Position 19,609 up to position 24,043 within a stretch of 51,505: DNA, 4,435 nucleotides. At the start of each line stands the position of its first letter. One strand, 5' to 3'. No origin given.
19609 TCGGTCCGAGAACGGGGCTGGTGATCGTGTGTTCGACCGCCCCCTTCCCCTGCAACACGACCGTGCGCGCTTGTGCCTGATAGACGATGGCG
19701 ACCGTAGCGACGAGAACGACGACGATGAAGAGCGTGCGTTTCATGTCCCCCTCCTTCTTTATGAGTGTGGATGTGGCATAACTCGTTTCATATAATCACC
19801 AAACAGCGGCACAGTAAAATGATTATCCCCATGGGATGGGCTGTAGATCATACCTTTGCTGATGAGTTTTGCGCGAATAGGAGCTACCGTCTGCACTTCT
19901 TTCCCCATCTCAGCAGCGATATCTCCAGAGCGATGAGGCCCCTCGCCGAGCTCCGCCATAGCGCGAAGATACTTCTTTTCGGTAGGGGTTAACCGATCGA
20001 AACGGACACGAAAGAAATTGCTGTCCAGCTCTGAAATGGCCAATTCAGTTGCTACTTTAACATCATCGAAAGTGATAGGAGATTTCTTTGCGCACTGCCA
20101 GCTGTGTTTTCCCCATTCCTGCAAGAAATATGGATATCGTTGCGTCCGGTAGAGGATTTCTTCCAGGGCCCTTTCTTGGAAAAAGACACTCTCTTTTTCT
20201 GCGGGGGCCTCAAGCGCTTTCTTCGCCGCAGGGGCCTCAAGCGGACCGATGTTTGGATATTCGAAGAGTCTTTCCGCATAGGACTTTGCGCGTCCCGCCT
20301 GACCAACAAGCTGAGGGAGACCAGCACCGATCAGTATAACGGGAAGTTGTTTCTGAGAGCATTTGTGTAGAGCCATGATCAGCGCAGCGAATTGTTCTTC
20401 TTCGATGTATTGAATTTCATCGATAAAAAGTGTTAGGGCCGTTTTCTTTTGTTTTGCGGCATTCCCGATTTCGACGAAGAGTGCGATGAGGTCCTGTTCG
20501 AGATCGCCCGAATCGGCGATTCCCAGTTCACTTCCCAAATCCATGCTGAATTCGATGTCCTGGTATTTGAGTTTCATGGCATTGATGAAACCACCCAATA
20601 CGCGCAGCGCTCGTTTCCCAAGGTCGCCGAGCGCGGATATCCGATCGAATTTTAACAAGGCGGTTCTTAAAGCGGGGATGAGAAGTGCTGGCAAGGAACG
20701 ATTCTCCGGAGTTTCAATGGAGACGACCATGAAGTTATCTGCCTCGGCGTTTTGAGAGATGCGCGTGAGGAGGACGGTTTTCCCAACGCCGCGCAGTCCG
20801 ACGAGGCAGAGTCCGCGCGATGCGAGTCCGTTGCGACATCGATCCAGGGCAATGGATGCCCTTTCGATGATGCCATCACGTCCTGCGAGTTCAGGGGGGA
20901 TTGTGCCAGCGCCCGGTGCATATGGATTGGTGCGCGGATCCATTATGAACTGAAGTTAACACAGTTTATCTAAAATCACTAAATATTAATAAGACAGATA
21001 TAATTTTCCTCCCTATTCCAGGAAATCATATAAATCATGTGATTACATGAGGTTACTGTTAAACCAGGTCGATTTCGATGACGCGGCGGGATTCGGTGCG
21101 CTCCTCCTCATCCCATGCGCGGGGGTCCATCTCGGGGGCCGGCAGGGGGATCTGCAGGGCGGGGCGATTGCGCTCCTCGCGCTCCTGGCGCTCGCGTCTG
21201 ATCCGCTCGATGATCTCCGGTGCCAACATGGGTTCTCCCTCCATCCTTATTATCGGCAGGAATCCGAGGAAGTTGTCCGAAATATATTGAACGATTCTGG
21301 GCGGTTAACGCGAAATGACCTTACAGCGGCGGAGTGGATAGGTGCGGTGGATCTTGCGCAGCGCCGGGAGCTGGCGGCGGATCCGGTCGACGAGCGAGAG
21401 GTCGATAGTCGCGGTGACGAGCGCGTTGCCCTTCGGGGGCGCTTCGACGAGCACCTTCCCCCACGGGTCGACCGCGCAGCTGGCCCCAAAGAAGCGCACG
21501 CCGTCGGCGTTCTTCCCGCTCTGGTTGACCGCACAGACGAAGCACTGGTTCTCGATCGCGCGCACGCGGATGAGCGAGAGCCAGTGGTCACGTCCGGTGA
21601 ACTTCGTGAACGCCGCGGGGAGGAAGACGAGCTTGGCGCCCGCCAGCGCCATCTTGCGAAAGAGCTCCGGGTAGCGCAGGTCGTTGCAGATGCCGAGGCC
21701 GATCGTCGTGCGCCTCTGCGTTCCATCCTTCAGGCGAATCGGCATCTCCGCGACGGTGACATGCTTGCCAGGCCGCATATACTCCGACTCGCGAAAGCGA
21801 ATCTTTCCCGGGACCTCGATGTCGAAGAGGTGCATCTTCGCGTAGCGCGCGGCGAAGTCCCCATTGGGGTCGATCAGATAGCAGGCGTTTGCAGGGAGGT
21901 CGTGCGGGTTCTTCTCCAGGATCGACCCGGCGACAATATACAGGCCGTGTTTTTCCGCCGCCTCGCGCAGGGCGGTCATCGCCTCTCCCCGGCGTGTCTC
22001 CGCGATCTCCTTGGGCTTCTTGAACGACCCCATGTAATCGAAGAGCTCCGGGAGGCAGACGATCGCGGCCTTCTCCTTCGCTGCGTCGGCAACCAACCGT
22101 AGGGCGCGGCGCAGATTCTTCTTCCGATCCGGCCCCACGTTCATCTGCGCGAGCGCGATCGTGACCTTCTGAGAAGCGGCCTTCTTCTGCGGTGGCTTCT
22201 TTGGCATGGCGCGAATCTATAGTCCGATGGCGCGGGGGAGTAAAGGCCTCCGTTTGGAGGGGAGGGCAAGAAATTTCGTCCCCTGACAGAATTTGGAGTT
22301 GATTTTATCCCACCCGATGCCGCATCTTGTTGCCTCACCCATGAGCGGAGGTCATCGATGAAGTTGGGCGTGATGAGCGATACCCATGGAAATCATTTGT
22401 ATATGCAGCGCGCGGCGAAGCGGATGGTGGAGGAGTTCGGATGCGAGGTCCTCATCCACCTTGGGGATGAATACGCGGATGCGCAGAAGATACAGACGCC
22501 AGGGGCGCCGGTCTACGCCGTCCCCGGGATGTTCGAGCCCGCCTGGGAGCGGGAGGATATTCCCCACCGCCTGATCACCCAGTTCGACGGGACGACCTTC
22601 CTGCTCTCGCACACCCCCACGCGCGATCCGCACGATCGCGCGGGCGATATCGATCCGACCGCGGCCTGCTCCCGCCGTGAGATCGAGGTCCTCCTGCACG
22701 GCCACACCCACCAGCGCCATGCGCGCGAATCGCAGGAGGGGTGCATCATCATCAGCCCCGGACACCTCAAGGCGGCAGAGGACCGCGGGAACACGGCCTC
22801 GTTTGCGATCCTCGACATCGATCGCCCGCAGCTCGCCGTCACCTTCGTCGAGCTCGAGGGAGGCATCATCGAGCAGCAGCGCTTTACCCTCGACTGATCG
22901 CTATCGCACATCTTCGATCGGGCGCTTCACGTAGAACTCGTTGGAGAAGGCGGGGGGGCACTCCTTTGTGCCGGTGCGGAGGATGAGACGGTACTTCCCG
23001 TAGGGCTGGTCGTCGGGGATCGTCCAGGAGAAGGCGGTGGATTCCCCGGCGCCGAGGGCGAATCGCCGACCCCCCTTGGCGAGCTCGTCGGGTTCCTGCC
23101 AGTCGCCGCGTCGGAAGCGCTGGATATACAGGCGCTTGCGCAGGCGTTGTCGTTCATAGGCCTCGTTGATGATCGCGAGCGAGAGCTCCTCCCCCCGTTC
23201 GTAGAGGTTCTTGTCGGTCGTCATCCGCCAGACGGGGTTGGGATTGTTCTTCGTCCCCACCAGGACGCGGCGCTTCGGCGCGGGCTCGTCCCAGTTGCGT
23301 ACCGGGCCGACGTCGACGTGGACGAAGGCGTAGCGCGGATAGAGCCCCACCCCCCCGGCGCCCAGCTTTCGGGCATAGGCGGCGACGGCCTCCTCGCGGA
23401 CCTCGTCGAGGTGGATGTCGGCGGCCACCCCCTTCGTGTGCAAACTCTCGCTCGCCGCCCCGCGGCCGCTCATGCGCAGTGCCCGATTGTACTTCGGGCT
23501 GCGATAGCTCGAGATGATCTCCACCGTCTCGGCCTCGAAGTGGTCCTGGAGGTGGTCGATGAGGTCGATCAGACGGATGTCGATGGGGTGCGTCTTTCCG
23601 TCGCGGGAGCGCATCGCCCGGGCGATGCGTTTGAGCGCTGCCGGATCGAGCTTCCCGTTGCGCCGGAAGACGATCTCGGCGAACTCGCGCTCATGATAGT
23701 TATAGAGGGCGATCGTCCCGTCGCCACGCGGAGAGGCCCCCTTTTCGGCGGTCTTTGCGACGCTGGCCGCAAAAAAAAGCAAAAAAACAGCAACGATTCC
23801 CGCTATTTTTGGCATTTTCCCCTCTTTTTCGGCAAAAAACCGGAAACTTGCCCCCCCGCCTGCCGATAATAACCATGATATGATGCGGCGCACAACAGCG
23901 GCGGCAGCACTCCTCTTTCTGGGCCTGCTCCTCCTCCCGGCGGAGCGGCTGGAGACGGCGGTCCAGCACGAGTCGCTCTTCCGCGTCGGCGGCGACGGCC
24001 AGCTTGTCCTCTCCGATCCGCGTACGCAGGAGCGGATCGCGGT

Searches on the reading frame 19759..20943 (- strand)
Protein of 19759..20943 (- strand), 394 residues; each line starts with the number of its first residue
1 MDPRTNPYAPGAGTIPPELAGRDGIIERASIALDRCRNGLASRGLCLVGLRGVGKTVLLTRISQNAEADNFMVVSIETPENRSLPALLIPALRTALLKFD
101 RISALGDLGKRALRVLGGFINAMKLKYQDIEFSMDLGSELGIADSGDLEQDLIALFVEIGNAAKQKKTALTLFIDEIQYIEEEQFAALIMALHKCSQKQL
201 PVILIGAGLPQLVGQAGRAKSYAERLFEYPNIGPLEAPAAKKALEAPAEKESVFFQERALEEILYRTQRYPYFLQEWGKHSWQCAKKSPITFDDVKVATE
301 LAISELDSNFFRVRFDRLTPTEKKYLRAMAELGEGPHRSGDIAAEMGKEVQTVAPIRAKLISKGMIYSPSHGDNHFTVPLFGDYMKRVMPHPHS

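Call 81: search_protein_families(library=pfam, proteins=[window:19759-20943:-], max_evalue=0.0001)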
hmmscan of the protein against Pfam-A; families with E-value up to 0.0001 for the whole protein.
window:19759-20943:- (394 aa): 3 families
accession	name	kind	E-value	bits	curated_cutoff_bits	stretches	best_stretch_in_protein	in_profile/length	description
PF13191.12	AAA_16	-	2.4e-14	54.6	32.6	1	18-205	1-167/167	AAA ATPase domain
PF13401.12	AAA_22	-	3.7e-10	40.7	27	1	45-207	8-123/130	AAA domain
PF13173.12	AAA_14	-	3.6e-09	37.1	27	0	45-87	5-48/129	AAA domain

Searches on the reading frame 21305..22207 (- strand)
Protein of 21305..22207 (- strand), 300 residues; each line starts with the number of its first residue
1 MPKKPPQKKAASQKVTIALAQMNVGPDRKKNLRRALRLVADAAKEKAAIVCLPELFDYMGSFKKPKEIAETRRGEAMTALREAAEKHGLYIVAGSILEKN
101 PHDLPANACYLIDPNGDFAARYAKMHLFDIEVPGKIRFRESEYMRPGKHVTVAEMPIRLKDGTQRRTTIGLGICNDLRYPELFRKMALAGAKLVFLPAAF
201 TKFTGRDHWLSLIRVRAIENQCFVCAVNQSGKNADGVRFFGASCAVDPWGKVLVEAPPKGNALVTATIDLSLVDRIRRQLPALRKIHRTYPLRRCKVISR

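Call 81: search_protein_families(library=pfam, proteins=[window:21305-22207:-], max_evalue=0.0001)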
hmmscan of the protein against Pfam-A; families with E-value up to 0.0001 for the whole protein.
window:21305-22207:- (300 aa): 1 family
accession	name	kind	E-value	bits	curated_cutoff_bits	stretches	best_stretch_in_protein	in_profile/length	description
PF00795.27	CN_hydrolase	-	2.9e-62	210.7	23.2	1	16-278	1-256/256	Carbon-nitrogen hydrolase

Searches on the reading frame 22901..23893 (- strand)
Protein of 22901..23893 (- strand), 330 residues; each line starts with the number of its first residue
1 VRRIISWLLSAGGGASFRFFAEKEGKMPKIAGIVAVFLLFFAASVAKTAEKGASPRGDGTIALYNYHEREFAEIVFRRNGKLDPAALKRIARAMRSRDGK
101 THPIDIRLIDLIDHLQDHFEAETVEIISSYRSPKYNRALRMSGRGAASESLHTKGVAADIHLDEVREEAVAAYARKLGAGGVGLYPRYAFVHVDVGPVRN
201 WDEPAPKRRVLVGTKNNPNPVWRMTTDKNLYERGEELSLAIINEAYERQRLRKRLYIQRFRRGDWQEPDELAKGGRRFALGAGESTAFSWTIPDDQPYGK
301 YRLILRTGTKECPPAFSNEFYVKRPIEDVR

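Call 51: search_protein_families(library=pfam, proteins=[window:22901-23893:-], max_evalue=0.001)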
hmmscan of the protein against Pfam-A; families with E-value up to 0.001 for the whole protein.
window:22901-23893:- (330 aa): 2 families
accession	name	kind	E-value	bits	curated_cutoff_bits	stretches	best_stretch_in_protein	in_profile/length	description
PF05951.18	Peptidase_M15_2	-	1.4e-36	126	27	1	60-201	8-153/153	Bacterial protein of unknown function (DUF882)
PF08291.16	Peptidase_M15_3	-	1.4e-14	54.6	23.2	1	97-194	16-108/108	Peptidase M15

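Call 91: search_protein_families(library=pfam, alignment_id=A5, max_evalue=0.00001)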
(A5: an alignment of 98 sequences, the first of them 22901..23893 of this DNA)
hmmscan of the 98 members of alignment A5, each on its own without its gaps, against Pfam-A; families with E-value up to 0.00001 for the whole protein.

A. member 1, window:22901-23893:- (330 aa): 2 families
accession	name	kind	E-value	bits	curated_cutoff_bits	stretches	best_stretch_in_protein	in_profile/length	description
PF05951.18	Peptidase_M15_2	-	1.4e-36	126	27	1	60-201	8-153/153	Bacterial protein of unknown function (DUF882)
PF08291.16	Peptidase_M15_3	-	1.4e-14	54.6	23.2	1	97-194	16-108/108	Peptidase M15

B. families by the number of members that match (of 98 scanned): 140 families (the first 25 are shown)
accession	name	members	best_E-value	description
PF02913.24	FAD-oxidase_C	4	8e-37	FAD linked oxidases, C-terminal domain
PF01565.28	FAD_binding_4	4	2.5e-33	FAD binding domain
PF13419.12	HAD_2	3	5e-29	Haloacid dehalogenase-like hydrolase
PF00702.32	Hydrolase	3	4.6e-27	haloacid dehalogenase-like hydrolase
PF02580.21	Tyr_Deacylase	2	4.8e-57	D-Tyr-tRNA(Tyr) deacylase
PF03600.22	CitMHS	2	9.9e-55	Citrate transporter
PF04463.17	2-thiour_desulf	2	4.7e-41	2-thiouracil desulfurase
PF00881.29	Nitroreductase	2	9.7e-37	Nitroreductase family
PF05951.18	Peptidase_M15_2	2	1.4e-36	Bacterial protein of unknown function (DUF882)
PF00535.33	Glycos_transf_2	2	2e-28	Glycosyl transferase family 2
PF01408.29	GFO_IDH_MocA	2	6.1e-21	Oxidoreductase family, NAD-binding Rossmann fold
PF02629.25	CoA_binding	2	2.5e-19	CoA binding domain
PF02894.22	GFO_IDH_MocA_C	2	2e-16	Oxidoreductase family, C-terminal alpha/beta domain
PF08291.16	Peptidase_M15_3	2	2.9e-16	Peptidase M15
PF00037.32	Fer4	2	1.6e-15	4Fe-4S binding domain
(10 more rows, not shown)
